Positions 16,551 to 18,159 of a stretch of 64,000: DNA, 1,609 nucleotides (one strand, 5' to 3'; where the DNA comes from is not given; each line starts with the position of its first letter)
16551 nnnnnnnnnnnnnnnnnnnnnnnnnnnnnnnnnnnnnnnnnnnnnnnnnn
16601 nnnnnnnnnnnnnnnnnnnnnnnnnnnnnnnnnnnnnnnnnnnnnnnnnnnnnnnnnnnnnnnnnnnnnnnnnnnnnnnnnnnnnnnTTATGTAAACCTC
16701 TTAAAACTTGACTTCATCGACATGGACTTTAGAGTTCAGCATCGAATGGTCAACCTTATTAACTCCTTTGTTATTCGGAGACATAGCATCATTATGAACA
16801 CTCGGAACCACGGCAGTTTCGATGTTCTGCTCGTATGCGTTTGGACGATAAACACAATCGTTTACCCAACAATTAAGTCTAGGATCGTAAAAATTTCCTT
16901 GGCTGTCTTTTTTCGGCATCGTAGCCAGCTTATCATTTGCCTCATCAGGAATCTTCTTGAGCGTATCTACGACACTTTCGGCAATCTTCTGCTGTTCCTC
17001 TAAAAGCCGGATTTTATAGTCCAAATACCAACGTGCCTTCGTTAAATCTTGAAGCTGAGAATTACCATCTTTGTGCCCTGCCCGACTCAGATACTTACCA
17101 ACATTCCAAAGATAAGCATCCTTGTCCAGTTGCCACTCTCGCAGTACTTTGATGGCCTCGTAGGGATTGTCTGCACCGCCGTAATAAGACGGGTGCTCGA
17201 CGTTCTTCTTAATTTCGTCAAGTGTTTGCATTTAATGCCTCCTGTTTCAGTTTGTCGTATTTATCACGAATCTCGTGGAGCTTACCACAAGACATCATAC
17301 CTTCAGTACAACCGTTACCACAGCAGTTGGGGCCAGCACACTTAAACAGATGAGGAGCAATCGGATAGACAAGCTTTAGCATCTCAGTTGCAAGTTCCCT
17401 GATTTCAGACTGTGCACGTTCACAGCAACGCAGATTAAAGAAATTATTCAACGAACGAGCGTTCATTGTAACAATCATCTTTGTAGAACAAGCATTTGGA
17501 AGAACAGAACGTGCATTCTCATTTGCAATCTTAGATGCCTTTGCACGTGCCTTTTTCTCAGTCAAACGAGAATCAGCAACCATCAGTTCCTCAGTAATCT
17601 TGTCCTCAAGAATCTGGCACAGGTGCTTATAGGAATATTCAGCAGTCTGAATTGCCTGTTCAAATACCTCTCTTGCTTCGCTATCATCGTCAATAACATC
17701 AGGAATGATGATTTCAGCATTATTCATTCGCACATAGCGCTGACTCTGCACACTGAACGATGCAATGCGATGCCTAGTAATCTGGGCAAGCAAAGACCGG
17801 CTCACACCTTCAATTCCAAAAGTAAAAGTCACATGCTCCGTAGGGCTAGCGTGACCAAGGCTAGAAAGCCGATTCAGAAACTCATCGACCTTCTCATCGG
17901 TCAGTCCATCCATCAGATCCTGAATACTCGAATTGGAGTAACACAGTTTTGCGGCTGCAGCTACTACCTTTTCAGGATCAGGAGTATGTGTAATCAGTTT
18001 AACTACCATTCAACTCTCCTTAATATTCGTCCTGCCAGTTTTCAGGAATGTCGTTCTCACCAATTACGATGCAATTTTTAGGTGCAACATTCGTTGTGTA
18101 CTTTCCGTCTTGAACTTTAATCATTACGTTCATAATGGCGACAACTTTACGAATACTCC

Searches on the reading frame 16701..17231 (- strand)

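Call 10: search_protein_families(library=pfam, proteins=[window:16701-17231:-], max_evalue=0.001)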
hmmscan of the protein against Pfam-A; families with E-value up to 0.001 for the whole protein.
window:16701-17231:- (176 aa): 1 family
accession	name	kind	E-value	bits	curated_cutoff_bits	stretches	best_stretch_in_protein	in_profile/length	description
PF11753.13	DUF3310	-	3.2e-10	40.3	24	1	11-71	1-60/60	Protein of unknwon function (DUF3310)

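Call 52: search_protein_families(library=phrogs, proteins=[window:16701-17231:-], max_evalue=0.001)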
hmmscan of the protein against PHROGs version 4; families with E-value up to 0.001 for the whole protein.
window:16701-17231:- (176 aa): 15 families
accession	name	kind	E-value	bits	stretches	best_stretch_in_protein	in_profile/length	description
phrog_236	-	other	2e-20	74.8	1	5-147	235-370/431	nucleotide kinase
phrog_11324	-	other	8.6e-14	53.3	1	8-94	8-88/139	nucleotide kinase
phrog_4943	-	unknown function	3.9e-13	51.2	1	8-82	88-164/166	-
phrog_1689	-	other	1.2e-12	49.3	1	8-83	164-239/243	nucleotide kinase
phrog_4897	-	other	1.6e-12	49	1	6-82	110-185/186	kinase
phrog_25460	-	unknown function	1.4e-11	45.3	1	3-79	69-142/144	-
phrog_26005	-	unknown function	3.9e-10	40.6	1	8-75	241-304/310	-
phrog_4472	-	other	5.9e-10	40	1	9-87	12-87/100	nucleotide kinase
phrog_1225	-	unknown function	1.6e-07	32.8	1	38-94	38-92/178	-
phrog_20651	-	unknown function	1e-06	29.5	1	9-75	128-193/214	-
phrog_11450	-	unknown function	2.5e-05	24.4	1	9-79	324-390/394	-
phrog_2387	-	other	4.5e-05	24.7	1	11-85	6-76/147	nucleotide kinase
phrog_5839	-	unknown function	0.00013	23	1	7-80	4-70/128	-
phrog_18538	-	unknown function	0.00066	20.7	1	9-95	3-83/159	-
phrog_23238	-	unknown function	0.001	19.9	0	6-79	123-195/196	-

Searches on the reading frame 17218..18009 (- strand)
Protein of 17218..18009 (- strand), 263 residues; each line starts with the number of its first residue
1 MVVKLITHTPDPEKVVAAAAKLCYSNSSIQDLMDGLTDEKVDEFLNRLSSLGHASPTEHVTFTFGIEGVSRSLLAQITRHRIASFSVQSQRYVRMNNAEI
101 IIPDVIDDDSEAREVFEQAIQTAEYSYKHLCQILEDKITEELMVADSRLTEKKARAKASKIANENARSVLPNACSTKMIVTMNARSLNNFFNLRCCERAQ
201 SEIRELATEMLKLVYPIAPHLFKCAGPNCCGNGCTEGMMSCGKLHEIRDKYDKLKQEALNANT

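Call 10: search_protein_families(library=pfam, proteins=[window:17218-18009:-], max_evalue=0.001)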
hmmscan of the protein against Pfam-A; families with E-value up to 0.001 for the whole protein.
window:17218-18009:- (263 aa): 1 family
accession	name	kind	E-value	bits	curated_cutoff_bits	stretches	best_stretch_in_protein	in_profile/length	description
PF02511.20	Thy1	-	2.3e-69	233.5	24.8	1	4-220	1-191/191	Thymidylate synthase complementing protein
